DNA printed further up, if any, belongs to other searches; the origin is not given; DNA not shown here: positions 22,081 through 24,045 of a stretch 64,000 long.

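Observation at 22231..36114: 14-kb cell-surface locus: 3114-aa giant multidomain protein plus a paralog sharing a TrbC/VirB2-like two-helix N-terminal module, followed by Cys-rich and Ca-binding-repeat membrane proteins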

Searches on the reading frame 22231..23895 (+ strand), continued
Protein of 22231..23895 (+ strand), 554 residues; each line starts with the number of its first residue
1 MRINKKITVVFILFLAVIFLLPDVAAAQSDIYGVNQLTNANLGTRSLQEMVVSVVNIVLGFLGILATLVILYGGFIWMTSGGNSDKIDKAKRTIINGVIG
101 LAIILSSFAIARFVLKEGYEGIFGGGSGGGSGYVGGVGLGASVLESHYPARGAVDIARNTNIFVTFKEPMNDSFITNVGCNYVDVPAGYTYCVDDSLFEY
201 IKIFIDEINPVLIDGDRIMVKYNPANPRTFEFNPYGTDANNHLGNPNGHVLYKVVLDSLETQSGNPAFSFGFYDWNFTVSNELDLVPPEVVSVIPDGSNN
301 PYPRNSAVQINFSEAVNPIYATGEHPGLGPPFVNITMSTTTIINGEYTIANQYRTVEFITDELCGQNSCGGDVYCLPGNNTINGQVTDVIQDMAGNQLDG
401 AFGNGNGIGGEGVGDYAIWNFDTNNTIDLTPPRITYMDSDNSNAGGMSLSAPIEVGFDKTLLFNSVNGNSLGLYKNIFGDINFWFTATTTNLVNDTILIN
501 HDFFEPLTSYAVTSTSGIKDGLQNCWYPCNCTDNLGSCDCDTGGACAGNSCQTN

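Call 25: find_encoding_contigs(protein=P0156, flank=10000, max_places=1)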
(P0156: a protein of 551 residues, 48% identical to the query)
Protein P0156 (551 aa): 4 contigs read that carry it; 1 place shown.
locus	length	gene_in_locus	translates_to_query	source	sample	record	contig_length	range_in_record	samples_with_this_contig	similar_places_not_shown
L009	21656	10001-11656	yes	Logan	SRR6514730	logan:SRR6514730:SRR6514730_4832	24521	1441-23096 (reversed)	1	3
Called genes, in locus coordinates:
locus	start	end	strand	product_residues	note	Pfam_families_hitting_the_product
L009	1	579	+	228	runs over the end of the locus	PF00687:Ribosomal_L1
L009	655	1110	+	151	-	PF01066:CDP-OH_P_transf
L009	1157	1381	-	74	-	-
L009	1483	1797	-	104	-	PF01371:Trp_repressor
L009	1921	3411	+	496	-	PF02789:Peptidase_M17_N, PF00883:Peptidase_M17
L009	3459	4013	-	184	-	PF01195:Pept_tRNA_hydro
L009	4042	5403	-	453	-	PF00009:GTP_EFTU, PF01926:MMR_HSR1, PF02421:FeoB_N, PF00009:GTP_EFTU, PF01926:MMR_HSR1, PF02421:FeoB_N, PF04548:AIG1, PF14714:KH_dom-like, +6 more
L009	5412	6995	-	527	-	PF03816:LytR_cpsA_psr, PF13399:LytR_C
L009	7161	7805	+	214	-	PF10502:Peptidase_S26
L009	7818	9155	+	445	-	PF13393:tRNA-synt_His, PF00587:tRNA-synt_2b, PF03129:HGTP_anticodon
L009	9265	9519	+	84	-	PF01165:Ribosomal_S21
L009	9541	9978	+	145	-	PF09424:YqeY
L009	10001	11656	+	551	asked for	PF18895:T4SS_pilin, PF13205:Big_5 (weak)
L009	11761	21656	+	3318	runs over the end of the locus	PF18895:T4SS_pilin (weak), PF01833:TIG, PF13205:Big_5 (weak)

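Call 41: find_encoding_contigs(protein=P0224, flank=10000, max_places=1)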
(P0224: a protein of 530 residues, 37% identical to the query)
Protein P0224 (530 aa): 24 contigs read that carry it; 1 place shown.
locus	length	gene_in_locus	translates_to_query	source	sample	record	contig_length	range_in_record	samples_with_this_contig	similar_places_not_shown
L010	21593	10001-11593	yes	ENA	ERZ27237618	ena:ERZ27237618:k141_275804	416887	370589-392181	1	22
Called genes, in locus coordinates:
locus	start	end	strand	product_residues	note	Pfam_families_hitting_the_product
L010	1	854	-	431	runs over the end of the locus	PF08245:Mur_ligase_M, PF27239:FOL3_C, PF02875:Mur_ligase_C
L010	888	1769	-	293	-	PF02481:DNA_processg_A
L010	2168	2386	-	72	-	-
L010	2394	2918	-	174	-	PF01195:Pept_tRNA_hydro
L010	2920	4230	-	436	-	PF00009:GTP_EFTU, PF01926:MMR_HSR1, PF02421:FeoB_N, PF04548:AIG1, PF00009:GTP_EFTU, PF01926:MMR_HSR1, PF02421:FeoB_N, PF14714:KH_dom-like, +8 more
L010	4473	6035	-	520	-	PF03816:LytR_cpsA_psr, PF13399:LytR_C (weak)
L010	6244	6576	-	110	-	-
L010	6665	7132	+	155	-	PF00293:NUDIX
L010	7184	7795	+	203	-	PF10502:Peptidase_S26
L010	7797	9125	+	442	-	PF13393:tRNA-synt_His, PF00587:tRNA-synt_2b, PF03129:HGTP_anticodon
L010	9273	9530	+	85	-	PF01165:Ribosomal_S21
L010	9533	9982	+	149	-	PF09424:YqeY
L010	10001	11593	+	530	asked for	PF18895:T4SS_pilin, PF13205:Big_5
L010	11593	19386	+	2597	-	PF18895:T4SS_pilin, PF01833:TIG (faint), PF13205:Big_5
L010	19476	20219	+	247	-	PF18884:TSP3_bac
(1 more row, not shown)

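Call 42: find_encoding_contigs(protein=P0215, flank=10000, max_places=1)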
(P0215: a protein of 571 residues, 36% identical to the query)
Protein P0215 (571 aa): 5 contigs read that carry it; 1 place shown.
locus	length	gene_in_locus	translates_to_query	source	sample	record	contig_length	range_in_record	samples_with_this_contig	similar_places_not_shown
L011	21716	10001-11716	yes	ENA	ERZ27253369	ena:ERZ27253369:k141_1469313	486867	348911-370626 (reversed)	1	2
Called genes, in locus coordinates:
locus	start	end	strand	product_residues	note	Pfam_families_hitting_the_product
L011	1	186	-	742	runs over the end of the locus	PF01751:Toprim, PF01131:Topoisom_bac, PF01396:Zn_ribbon_Top1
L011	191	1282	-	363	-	PF02481:DNA_processg_A, PF17782:WHD_DprA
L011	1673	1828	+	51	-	-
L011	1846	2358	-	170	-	PF01195:Pept_tRNA_hydro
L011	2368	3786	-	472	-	PF00009:GTP_EFTU (weak), PF01926:MMR_HSR1, PF02421:FeoB_N, PF00009:GTP_EFTU, PF01926:MMR_HSR1, PF02421:FeoB_N, PF04548:AIG1, PF14714:KH_dom-like, +6 more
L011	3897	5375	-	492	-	PF03816:LytR_cpsA_psr, PF13399:LytR_C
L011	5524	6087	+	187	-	PF10502:Peptidase_S26, PF00717:Peptidase_S24 (weak)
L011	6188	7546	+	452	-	PF13393:tRNA-synt_His, PF00587:tRNA-synt_2b, PF03129:HGTP_anticodon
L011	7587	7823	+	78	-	-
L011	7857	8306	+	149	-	PF02637:GatB_Yqey (faint), PF09424:YqeY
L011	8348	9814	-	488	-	PF13328:HD_4, PF01966:HD, PF04607:RelA_SpoT, PF02824:TGS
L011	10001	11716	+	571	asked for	PF18895:T4SS_pilin, PF13205:Big_5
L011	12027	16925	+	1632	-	PF18895:T4SS_pilin (weak), PF01833:TIG (faint), PF13205:Big_5 (weak)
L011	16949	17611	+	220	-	PF18884:TSP3_bac (weak)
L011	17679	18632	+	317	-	-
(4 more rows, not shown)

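Call 46: predict_structure(alignment_id=A2)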
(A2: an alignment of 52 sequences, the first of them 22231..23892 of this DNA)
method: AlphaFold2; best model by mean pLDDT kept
length: 554 residues; sequences in the alignment: 52
mean_pLDDT: 81.2   pTM: 0.72
mean pLDDT of the five models: 81.2, 80.7, 79.5, 78.7, 77.9
residues with pLDDT >= 90: 281; 70-90: 152; 50-70: 61; < 50: 60
segments of 3 or more residues with pLDDT < 50: 27-30, 33-46, 123-137, 530-537, 539-554
pLDDT, mean of each block of 10 residues (from residue 1): 58 71 50 41 49 79 89 92 91 92 86 69 39 40 88 94 95 90 83 82 84 91 94 88 92 93 89 92 94 90 96 95 84 94 96 96 93 96 95 89 62 81 96 85 73 92 93 77 84 84 85 90 81 45 37 35
secondary structure, 60 per line:
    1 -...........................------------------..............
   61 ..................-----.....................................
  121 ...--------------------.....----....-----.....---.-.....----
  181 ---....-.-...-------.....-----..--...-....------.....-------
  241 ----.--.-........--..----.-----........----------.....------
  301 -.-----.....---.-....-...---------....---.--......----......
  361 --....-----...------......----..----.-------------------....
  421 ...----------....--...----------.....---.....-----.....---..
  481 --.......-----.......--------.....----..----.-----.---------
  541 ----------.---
elements in order: H2-28 H47-78 H84-123 E144-148 E153-156 E162-166 E191-193 E201-205 E219-222 E229-233 E250-257 E272-279 E290-294 E308-312 H318-321 E323-325 E335-338 E345-350 E355-360 E363-366 E372-374 E381-386 E417-423 E434-437 E453-457 E471-475 E483-489 E495-501 E510-514

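Call 52: fold_search(model_id=the predicted structure, library=pdb)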
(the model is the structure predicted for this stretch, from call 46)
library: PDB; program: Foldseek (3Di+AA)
matches with E <= 10: 522; with E <= 0.001: 32
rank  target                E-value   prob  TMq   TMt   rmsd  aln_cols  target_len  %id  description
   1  4uic                  1.4e-09  1.00  0.17  0.14  28.1       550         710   12  Crystal structure of the S-layer protein rSbsC(31-844) (released 2016-04-13)
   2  4uj6                  2.5e-09  1.00  0.17  0.14  27.5       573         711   11  Structure of surface layer protein SbsC, domains 1-6 (released 2016-04-27)
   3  5uwv_E                8.4e-09  1.00  0.16  0.25  18.7       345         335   13  Crystal structure of Mycobacterium abscessus L,D-transpeptidase 2 (released 2017-08-16)
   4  5du7_A                2.4e-08  1.00  0.17  0.25  22.1       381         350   12  Crystal structure of ldtMt2 at 1.79 Angstrom resolution (released 2016-09-28)
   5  4qrb                  3.6e-08  1.00  0.16  0.25  21.2       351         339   12  Structure and specificity of L-D-Transpeptidase from Mycobacterium tuberculosis and antibiotic resistance: Calcium bindi (released 2015-12-23)
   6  4qr7                  4.0e-08  1.00  0.16  0.24  22.6       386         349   11  Structure and specificity of L-D-Transpeptidase from Mycobacterium tuberculosis and antibiotic resistance: Calcium bindi (released 2015-07-29)
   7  4hu2                  8.8e-08  1.00  0.15  0.40  12.8       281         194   14  Crystal structure of LdtMt2, a L,D-transpeptidase from Mycobacterium tuberculosis: domain A and B (released 2012-12-12)
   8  6d5a                  1.2e-06  1.00  0.16  0.24  21.9       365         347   11  Crystal structure of L,D-transpeptidase 5 from Mycobacterium tuberculosis in apo form (released 2019-02-27)
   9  2ra1                  3.9e-06  1.00  0.16  0.20  17.8       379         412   11  Crystal structure of the N-terminal part of the bacterial S-layer protein SbsC (released 2008-08-19)
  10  4zfq                  4.1e-06  1.00  0.16  0.24  14.2       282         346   12  Structure of M. tuberculosis (3,3) L,D-Transpeptidase, LdtMt5. (Meropenen-adduct form) (released 2015-09-02)
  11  4z7a                  1.7e-05  1.00  0.15  0.23  19.4       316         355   13  Structural and biochemical characterization of a non-functionally redundant M. tuberculosis (3,3) L,D-Transpeptidase, Ld (released 2015-09-02)
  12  4qqv_C                1.8e-05  0.82  0.10  0.14  27.8       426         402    9  Extracellular domains of mouse IL-3 beta receptor (released 2014-09-03)
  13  4dep_C                3.5e-05  0.85  0.13  0.19  14.8       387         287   10  Structure of the IL-1b signaling complex (released 2012-03-21)
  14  8xx0_A                5.4e-05  0.95  0.17  0.24  25.1       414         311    6  Crystal structure of anti-IgE antibody HMK-12 Fab complexed with IgE F(ab')2 (released 2024-07-31)
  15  3u82_B                5.7e-05  0.93  0.14  0.22  31.8       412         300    7  Binding of herpes simplex virus glycoprotein D to nectin-1 exploits host cell adhesion (released 2012-03-21)
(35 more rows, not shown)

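Call 58: find_related_loci(query=A2, collection=genome_contigs, flank=10000)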
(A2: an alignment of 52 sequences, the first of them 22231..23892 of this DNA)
Query A2 (554 aa) in genome_contigs; peptide patterns used: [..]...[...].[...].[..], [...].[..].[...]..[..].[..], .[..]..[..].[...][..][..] (x = any residue, [..] = any of these).
600 stretches matched a pattern (row limit reached: there are more); 558 encode a relative of the query (tblastn E <= 1e-3); the best 80 are kept; 80 distinct loci.
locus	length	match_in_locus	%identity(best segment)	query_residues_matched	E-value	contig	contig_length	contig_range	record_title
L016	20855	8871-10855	51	1-553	1e-160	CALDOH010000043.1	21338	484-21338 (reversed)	MAG TPA_asm: uncultured bacterium isolate ERR2206790_bin.27_CONCOCT_v1.1_MAG genome assembly, contig: ERZ890879.568, who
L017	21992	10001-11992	53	1-551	4e-157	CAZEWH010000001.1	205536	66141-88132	MAG TPA_asm: uncultured Gammaproteobacteria bacterium isolate SRP077602_co5_241 genome assembly, contig: NODE_81_length_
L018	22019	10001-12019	51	1-553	2e-154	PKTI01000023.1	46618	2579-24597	MAG: Candidatus Parcubacteria bacterium isolate BM519 sc_400, whole genome shotgun sequence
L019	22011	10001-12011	52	1-552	1e-151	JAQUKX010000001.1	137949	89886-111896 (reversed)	MAG: Patescibacteria group bacterium isolate STD1_117 NODE_227_length_137949_cov_3.641632_Sandtown_D1, whole genome shot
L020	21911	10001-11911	48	3-553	3e-139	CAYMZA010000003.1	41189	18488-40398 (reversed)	MAG TPA_asm: uncultured Gammaproteobacteria bacterium isolate SRP200020_co3_139 genome assembly, contig: NODE_1285_lengt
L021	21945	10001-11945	48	1-554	3e-136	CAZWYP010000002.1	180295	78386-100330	MAG TPA_asm: uncultured Gammaproteobacteria bacterium isolate binchicken_co16_344 genome assembly, contig: NODE_93_lengt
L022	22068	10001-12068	48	1-552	6e-134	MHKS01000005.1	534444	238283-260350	MAG: Candidatus Komeilibacteria bacterium RIFOXYD1_FULL_37_29 rifoxyd1_full_scaffold_8, whole genome shotgun sequence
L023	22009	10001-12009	47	1-551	4e-130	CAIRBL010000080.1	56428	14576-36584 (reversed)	uncultured bacterium isolate LaPlata-b_bin-0293 genome assembly, contig: bin-0293:080/105, whole genome shotgun sequence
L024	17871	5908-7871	46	5-551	5e-124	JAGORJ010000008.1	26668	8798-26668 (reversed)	Patescibacteria group bacterium isolate Gw_Eff_bin_26 Gw_Eff_3476_length_26668_cov_7.650729, whole genome shotgun sequen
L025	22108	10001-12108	46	1-551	8e-124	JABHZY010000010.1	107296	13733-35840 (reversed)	MAG: Candidatus Komeilibacteria bacterium isolate SI047_bin95 k141_648092, whole genome shotgun sequence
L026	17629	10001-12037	41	1-552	4e-111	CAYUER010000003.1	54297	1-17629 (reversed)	MAG TPA_asm: uncultured Gammaproteobacteria bacterium isolate SRP342105_co2_115 genome assembly, contig: NODE_531_length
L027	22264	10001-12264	38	1-528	2e-97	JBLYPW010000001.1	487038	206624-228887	MAG: Candidatus Komeilibacteria bacterium isolate KTG4t2parc2 KTG4t2parc2_contig_1, whole genome shotgun sequence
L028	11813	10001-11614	38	1-531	2e-92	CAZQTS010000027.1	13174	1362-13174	MAG TPA_asm: uncultured Gammaproteobacteria bacterium isolate SRP269290_co3_792 genome assembly, contig: NODE_5580_lengt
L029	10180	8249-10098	37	1-551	4e-89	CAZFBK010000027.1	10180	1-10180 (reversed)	MAG TPA_asm: uncultured Gammaproteobacteria bacterium isolate SRP286056_co1_112 genome assembly, contig: NODE_8576_lengt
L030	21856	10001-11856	38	1-551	1e-87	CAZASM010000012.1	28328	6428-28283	MAG TPA_asm: uncultured Gammaproteobacteria bacterium isolate binchicken_co105_63 genome assembly, contig: NODE_2063_len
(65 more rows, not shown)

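Call 82: list_cluster_members(proteins=[window:22231-23892:+, window:23921-33262:+, window:34100-34981:+, window:34990-36111:+])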
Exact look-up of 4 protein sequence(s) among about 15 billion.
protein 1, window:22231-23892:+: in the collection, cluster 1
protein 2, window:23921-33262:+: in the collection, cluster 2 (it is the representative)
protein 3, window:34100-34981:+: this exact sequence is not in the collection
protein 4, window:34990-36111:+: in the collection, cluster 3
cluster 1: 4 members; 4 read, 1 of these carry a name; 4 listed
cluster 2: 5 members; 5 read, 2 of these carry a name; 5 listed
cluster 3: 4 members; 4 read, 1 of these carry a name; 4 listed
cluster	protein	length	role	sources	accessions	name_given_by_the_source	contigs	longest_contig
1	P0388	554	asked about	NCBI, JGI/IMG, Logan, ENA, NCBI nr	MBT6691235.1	hypothetical protein HOB10_02805 [Candidatus Parcubacteria bacterium] | hypothetical protein | hypothetical protein [Candidatus Parcubacteria bacterium]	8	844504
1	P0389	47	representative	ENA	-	-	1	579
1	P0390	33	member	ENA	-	-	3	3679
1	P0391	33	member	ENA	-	-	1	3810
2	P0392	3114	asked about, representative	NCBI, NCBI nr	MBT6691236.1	VWA domain-containing protein [Candidatus Parcubacteria bacterium]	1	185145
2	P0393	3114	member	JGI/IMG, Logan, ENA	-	hypothetical protein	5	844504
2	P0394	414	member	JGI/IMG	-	-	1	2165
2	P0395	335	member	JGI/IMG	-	-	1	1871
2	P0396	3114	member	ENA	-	-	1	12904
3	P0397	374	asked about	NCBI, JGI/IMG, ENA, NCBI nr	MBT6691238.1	hypothetical protein HOB10_02825 [Candidatus Parcubacteria bacterium] | hypothetical protein | hypothetical protein [Candidatus Parcubacteria bacterium]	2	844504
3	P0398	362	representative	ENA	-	-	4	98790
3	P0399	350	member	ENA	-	-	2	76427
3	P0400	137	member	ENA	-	-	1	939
